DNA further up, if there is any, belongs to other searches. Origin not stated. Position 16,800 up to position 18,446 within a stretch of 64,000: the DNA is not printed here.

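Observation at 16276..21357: Glycerol-phosphate-themed operon carrying an AraM-like sn-glycerol-1-phosphate dehydrogenase homologue next to a Ugp-like importer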

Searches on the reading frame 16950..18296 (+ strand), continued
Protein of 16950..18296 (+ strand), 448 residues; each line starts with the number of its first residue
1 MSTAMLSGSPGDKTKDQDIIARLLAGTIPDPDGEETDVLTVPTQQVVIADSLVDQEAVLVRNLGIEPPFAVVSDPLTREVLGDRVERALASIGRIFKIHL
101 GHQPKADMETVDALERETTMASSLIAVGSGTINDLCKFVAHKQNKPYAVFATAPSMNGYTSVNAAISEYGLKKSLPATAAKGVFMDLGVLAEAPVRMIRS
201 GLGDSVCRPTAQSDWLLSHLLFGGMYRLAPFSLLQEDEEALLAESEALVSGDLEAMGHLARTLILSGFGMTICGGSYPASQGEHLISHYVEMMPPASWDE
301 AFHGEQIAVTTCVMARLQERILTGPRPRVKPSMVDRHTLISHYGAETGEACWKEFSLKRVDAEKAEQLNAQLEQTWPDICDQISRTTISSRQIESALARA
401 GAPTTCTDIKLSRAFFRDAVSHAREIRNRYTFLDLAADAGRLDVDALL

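Call 51: search_solved_structures(query=A2, max_evalue=0.00001, show_alignments=5)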
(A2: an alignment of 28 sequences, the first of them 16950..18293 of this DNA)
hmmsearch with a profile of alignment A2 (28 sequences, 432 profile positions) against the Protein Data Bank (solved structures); distinct sequences matched with E-value up to 0.00001: 16.
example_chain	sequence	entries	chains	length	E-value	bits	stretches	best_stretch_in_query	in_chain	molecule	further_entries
9h4x_A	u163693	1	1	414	9.1e-53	182.8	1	18-308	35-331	Glycerol-1-phosphate dehydrogenase [NAD(P)+]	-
3ce9_A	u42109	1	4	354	5.7e-32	114.2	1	63-302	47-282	Glycerol dehydrogenase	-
4rfl_A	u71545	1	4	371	6.7e-31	110.7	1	103-304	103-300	Glycerol-1-phosphate dehydrogenase [NAD(P)+]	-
4rgq_A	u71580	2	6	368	2.5e-30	108.8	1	103-304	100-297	Glycerol-1-phosphate dehydrogenase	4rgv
5fb3_A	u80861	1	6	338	2.4e-25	92.4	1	96-301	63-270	Glycerol-1-phosphate dehydrogenase [NAD(P)+]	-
5xn8_A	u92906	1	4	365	3.5e-10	42.4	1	48-308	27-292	Glycerol Dehydrogenase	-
1ta9_A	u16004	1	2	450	8.6e-10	41.2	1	53-190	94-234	glycerol dehydrogenase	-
13go_A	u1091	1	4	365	2.4e-09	39.7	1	49-304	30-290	Glycerol dehydrogenase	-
6csj_A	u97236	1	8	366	3.3e-09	39.3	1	49-192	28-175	Glycerol dehydrogenase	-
4mca_A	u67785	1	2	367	5.6e-09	38.5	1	48-306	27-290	Glycerol dehydrogenase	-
1jpu_A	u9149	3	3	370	1.2e-08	37.4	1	48-191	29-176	glycerol dehydrogenase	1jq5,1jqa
5zxl_A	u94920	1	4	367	6.5e-08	35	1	49-301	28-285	Glycerol dehydrogenase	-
8goa_A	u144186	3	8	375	6.9e-08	34.9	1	49-301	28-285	Glycerol dehydrogenase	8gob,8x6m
1kq3_A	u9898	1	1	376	1e-07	34.3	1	50-190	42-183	glycerol dehydrogenase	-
8k1g_A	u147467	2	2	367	4.6e-06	28.9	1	100-299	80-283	Glycerol dehydrogenase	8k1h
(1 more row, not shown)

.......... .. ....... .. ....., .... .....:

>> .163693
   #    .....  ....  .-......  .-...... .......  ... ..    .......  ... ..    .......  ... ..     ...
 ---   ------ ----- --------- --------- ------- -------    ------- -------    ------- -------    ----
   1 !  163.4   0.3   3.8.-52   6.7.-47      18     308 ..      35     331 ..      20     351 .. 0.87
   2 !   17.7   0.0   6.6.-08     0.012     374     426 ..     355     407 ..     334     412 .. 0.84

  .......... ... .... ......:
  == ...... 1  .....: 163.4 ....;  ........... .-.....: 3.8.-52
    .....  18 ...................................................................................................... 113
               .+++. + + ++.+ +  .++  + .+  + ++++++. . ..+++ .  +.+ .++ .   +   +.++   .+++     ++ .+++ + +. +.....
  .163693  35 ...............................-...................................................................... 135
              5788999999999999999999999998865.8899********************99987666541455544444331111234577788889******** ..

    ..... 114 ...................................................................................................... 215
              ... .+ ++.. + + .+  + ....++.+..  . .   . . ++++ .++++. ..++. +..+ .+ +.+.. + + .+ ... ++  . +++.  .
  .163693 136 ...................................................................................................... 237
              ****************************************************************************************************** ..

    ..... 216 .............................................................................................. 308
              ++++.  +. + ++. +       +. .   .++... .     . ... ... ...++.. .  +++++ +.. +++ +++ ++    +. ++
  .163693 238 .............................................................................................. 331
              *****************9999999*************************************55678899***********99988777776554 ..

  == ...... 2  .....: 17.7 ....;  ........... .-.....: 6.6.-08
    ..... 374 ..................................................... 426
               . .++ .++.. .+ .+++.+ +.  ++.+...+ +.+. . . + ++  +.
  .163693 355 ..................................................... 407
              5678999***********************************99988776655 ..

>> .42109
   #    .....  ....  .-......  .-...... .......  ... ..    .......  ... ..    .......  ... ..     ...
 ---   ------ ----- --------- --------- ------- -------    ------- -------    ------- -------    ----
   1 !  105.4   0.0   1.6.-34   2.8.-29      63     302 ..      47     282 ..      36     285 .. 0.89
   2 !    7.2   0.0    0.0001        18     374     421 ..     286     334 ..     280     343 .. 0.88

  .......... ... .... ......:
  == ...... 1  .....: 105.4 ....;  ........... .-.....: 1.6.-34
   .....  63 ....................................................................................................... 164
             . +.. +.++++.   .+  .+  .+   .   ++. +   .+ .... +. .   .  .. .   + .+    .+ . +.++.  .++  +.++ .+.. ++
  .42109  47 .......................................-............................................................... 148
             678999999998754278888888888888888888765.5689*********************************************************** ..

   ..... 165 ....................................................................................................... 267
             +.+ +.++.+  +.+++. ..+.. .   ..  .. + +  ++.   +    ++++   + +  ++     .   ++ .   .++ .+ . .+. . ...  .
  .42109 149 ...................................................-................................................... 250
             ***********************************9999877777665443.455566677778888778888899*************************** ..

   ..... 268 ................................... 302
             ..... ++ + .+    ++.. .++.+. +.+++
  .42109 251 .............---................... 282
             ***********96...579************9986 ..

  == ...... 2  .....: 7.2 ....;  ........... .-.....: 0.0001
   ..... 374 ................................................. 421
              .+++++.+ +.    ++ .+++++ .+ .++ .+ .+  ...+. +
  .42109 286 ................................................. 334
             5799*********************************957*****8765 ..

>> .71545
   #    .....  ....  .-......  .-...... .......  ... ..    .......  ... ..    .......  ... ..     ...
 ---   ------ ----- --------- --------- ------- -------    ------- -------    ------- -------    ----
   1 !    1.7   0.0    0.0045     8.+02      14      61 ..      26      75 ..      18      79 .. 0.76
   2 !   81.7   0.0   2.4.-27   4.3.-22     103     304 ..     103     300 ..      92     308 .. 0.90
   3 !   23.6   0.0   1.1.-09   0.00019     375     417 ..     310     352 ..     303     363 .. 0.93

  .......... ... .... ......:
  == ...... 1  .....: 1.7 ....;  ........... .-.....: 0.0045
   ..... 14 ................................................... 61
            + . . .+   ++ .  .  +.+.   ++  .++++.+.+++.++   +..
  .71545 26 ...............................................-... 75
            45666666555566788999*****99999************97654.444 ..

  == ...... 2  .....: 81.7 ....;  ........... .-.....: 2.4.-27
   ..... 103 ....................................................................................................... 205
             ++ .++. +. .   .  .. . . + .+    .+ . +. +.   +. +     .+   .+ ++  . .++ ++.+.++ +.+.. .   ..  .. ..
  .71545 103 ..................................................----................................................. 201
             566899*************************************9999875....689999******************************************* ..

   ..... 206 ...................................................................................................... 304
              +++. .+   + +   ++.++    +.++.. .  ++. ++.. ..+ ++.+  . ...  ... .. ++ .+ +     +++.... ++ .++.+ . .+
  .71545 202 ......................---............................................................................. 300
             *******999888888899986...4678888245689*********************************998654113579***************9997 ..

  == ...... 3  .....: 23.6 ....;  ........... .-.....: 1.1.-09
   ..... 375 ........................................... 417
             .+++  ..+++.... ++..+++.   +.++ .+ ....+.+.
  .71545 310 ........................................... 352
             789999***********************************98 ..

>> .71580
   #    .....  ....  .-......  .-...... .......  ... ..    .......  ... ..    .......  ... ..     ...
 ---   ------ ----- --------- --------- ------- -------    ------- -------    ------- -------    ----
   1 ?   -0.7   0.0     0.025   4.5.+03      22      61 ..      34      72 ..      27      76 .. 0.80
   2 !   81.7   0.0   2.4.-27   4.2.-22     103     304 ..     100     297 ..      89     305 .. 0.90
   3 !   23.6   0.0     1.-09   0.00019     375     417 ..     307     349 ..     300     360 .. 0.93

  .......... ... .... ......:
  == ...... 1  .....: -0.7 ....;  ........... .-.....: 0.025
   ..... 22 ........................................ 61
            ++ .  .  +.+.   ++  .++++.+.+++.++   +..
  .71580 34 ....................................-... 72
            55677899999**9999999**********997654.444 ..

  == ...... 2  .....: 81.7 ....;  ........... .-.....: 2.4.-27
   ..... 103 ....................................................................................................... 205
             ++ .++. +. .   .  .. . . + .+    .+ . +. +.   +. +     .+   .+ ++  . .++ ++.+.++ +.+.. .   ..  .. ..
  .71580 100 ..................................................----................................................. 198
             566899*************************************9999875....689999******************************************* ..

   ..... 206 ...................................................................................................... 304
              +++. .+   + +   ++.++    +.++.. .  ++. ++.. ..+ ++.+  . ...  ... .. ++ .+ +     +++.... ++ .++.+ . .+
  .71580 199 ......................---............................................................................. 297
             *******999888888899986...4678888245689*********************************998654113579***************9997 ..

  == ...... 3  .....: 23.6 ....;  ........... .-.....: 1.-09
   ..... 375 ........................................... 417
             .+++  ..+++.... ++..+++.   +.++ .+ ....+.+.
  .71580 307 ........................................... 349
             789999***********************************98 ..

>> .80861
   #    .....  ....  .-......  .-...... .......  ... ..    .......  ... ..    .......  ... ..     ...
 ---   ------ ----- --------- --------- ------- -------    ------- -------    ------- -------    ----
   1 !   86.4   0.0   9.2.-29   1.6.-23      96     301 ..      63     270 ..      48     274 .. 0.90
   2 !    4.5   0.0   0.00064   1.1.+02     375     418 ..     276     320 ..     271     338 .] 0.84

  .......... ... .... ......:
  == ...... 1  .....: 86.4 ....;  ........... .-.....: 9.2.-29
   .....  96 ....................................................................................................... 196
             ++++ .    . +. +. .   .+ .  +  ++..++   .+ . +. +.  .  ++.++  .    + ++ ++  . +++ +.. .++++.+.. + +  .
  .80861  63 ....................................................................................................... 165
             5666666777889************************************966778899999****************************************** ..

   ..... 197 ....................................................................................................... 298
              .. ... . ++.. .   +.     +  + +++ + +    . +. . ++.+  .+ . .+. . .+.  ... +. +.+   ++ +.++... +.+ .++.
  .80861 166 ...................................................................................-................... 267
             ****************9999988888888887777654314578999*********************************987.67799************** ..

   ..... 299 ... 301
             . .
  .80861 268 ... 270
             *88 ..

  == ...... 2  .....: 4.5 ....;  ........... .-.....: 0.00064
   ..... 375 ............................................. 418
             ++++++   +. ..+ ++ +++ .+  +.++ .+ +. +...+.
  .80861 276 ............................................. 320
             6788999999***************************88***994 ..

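Call 54: list_cluster_members(proteins=[P0016, P0029, P0091, P0027, P0169, P0180, P0228, P0234, P0223, P0154])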
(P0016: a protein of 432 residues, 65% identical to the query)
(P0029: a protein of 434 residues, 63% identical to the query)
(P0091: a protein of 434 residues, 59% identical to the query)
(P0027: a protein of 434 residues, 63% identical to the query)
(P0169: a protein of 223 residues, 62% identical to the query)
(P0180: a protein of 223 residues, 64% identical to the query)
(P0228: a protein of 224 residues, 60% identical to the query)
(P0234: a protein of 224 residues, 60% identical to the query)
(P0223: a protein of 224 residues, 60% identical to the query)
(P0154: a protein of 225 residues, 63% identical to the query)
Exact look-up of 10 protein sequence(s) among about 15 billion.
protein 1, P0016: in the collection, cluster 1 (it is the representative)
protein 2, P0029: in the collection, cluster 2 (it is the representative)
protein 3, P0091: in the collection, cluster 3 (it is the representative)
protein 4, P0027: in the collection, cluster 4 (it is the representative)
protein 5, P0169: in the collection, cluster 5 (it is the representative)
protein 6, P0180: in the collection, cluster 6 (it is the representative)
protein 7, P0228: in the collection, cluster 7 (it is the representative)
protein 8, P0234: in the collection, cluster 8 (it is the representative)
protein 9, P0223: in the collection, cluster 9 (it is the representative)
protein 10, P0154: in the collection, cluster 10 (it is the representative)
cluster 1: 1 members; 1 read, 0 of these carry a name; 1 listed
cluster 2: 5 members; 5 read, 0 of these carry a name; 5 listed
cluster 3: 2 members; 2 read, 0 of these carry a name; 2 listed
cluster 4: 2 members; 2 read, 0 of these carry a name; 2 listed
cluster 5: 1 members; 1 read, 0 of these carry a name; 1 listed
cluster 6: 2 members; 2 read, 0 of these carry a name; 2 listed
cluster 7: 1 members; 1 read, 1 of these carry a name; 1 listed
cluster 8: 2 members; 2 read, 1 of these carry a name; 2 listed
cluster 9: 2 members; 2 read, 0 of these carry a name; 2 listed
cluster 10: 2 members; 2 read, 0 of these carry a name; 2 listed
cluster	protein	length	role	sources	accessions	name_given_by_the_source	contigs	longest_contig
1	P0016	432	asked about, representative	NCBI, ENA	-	-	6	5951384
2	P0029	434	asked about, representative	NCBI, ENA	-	-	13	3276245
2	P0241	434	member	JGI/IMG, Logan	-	-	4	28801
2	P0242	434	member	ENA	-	-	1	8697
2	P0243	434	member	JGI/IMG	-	-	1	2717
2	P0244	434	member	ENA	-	-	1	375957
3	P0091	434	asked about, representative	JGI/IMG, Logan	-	-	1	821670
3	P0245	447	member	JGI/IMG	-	-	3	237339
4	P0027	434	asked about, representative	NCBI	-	-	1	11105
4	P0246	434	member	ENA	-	-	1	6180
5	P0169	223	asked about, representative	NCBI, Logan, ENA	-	-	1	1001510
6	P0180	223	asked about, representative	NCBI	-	-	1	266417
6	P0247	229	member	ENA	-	-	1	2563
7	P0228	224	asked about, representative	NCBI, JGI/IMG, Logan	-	hypothetical protein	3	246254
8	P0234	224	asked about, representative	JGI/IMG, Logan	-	hypothetical protein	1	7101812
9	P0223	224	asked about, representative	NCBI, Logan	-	-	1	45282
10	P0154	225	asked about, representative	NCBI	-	-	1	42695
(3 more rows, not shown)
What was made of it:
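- Tried and rejected: Names of cluster members were uninformative (call 54).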

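Call 70: search_protein_families(library=ncbifam, proteins=[L001:1794-3368:-, L001:4761-5573:+, L001:8500-10032:+], max_evalue=1e-10)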
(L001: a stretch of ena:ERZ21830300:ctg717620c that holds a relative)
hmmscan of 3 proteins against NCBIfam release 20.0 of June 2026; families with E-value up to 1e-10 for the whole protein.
L001:1794-3368:- (524 aa): 11 families
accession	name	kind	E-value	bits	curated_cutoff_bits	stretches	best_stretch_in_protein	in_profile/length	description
NF045468.1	Opp5A_nikA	equivalog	1.1e-42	146.2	600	1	54-482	22-451/488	nickel ABC transporter substrate-binding protein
NF045467.1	Opp4A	equivalog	7e-34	117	650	2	196-361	205-380/556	oligopeptide ABC transporter substrate-binding protein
TIGR02294.1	nickel_nikA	equivalog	3.3e-30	105.1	393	1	80-482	35-465/501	nickel ABC transporter substrate-binding protein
NF011942.0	PRK15413.1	equivalog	6.3e-30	104.3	594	1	58-512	36-505/512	glutathione ABC transporter substrate-binding protein GsiB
NF043070.1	DppA_dipep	equivalog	7.6e-24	84.1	1005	1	61-488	40-504/535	dipeptide ABC transporter periplasmic-binding protein DppA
NF011684.0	PRK15104.1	equivalog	3.9e-21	75.3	947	1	57-166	46-152/543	oligopeptide ABC transporter substrate-binding protein OppA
NF011689.0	PRK15109.1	equivalog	4.1e-21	75.3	560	1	60-399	44-414/547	ABC transporter substrate-binding protein SapA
NF047575.1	opine_bind_CntA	exception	2.7e-17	62.5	800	1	80-362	65-361/535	staphylopine-dependent metal ABC transporter substrate-binding lipoprotein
NF007287.0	PRK09755.1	equivalog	1.8e-16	60.1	1098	1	51-155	36-138/535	ABC transporter substrate-binding protein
NF010149.0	PRK13626.1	equivalog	3.1e-14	52.5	476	1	79-241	149-306/552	HTH-type transcriptional regulator SgrR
TIGR04028.1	SBP_KPN_01854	hypoth_equivalog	6.9e-13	48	468.5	1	93-362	44-332/509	TIGR04028 family ABC transporter substrate-binding protein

L001:4761-5573:+ (270 aa): 8 families
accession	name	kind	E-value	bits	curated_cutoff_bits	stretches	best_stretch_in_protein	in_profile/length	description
TIGR01457.1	HAD-SF-IIA-hyp2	hypoth_equivalog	4.5e-53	180.3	247.65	1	11-264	2-247/249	TIGR01457 family HAD-type hydrolase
NF053752.1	TK1734_fam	exception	1.2e-52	178.8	475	1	12-269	2-258/260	2-phosphoglycolate phosphatase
TIGR01452.1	PGP_euk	subfamily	1.7e-42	145.8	201.95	1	10-249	2-256/279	phosphoglycolate/pyridoxal phosphate family phosphatase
TIGR01460.1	HAD-SF-IIA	subfamily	4e-42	144.7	100.15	1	13-242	1-246/246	HAD-IIA family hydrolase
NF007762.0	PRK10444.1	equivalog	1.6e-35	122.9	368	1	10-266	3-247/250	HAD-IIA family hydrolase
TIGR01458.1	HAD-SF-IIA-hyp3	hypoth_equivalog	5.1e-24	85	175.95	1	10-266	1-250/257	TIGR01458 family HAD-type hydrolase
TIGR01668.1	YqeG_hyp_ppase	hypoth_equivalog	4.8e-13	49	89.1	0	129-251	27-147/170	YqeG family HAD IIIA-type phosphatase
TIGR01459.1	HAD-SF-IIA-hyp4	hypoth_equivalog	7.3e-12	45.2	103.75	1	11-240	9-241/242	TIGR01459 family HAD-type hydrolase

L001:8500-10032:+ (510 aa): 7 families
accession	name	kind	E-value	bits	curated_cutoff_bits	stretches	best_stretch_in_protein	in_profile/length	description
NF008899.0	PRK12266.1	equivalog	3.6e-158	527.2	360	1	2-498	4-504/508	glycerol-3-phosphate dehydrogenase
NF009906.0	PRK13369.1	equivalog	5.5e-150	500.2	352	1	2-493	4-498/502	glycerol-3-phosphate dehydrogenase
NF033461.1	glycerol3P_ox_1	equivalog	7e-63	212.8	840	1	2-329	16-353/607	type 1 glycerol-3-phosphate oxidase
TIGR03377.1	glycerol3P_GlpA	equivalog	4.3e-38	131.1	552.8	1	7-474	2-455/530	anaerobic glycerol-3-phosphate dehydrogenase subunit GlpA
NF008313.0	PRK11101.1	equivalog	5.9e-27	94.4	425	1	4-473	8-464/548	anaerobic glycerol-3-phosphate dehydrogenase subunit A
NF033460.1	glycerol3P_ox_II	equivalog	3.9e-14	52.6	460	0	134-327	131-320/361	type 2 glycerol-3-phosphate oxidase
TIGR02352.1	thiamin_ThiO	equivalog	5.9e-13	48.6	250.8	0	116-350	112-332/351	glycine oxidase ThiO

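Call 73: search_dna_similar(query=window:16950-18293:+, collection=plasmids, mode=protein, max_rows=25, max_evalue=1e-20)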
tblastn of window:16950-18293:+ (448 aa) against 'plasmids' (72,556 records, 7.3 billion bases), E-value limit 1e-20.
Records with a match: 35; places in all: 36; records where one place covers at least 80% of the query: 34.
Best place of each record, by identity: <60% 35.
By first word of the organism name: Rhizobium 22; Sinorhizobium 4; Shinella 4; Rubrobacter 2; Agrobacterium 1; Acidiphilium 1; Priestia 1.
By predicted mobility (MOB-suite, as given by PLSDB): conjugative 20; non-mobilizable 14; mobilizable 1.
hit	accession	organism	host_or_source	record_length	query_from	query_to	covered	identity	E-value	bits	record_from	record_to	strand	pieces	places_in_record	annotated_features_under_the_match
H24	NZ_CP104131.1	Sinorhizobium sp. K101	Phaseolus vulgaris,cell ...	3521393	19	443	95%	42.9%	5e-90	306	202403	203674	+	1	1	none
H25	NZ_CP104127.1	Sinorhizobium sp. M103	Phaseolus vulgaris,cell ...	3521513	19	443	95%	42.9%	5e-90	306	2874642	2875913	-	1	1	none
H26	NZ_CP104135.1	Sinorhizobium sp. C101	Phaseolus vulgaris,cell ...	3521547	19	443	95%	42.9%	5e-90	306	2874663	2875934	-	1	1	none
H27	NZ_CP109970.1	Agrobacterium salinitolerans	-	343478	1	442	99%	41.0%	2e-88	301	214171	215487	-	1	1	sn-glycerol-1-phosphate dehydrogenase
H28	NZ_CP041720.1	Acidiphilium multivorum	Cell culture,activated sludge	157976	19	443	95%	42.6%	2e-92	313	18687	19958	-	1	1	iron-containing alcohol dehydrogenase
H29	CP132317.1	Shinella sumterensis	Homo sapiens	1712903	19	443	95%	41.1%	1e-82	285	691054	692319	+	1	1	sn-glycerol-1-phosphate dehydrogenase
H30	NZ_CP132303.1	Shinella sumterensis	Homo sapiens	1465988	19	443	95%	41.1%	2e-82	284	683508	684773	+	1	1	none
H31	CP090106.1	Sinorhizobium meliloti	Medicago,Cell culture,Plant nodule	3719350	19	443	95%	41.0%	1e-87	299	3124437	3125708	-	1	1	sn-glycerol-1-phosphate dehydrogenase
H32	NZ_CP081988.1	Shinella oryzae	cell culture,rhizosphere soil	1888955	19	443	95%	41.0%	3e-82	283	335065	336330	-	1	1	none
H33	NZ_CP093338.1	Shinella sp. H4-D48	whole organism,grassland soil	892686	19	443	95%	40.7%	2e-82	284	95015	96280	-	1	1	sn-glycerol-1-phosphate dehydrogenase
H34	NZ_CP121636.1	Rhizobium leguminosarum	Trifolium ambiguum,cell culture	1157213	19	443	95%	40.0%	1e-83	288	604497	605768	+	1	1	record has no annotation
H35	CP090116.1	Rhizobium leguminosarum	Trifolium ambiguum,Cell culture,Plant ...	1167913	19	443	95%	40.0%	1e-83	288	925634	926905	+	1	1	sn-glycerol-1-phosphate dehydrogenase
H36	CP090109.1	Rhizobium leguminosarum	Trifolium ambiguum,Cell culture,Plant ...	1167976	19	443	95%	40.0%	1e-83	288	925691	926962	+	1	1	sn-glycerol-1-phosphate dehydrogenase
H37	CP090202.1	Rhizobium leguminosarum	Trifolium ambiguum,Cell culture,nodule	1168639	19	443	95%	40.0%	1e-83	288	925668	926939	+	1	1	sn-glycerol-1-phosphate dehydrogenase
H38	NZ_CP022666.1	Rhizobium leguminosarum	single cell,root nodules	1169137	19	443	95%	40.0%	1e-83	288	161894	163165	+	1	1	record has no annotation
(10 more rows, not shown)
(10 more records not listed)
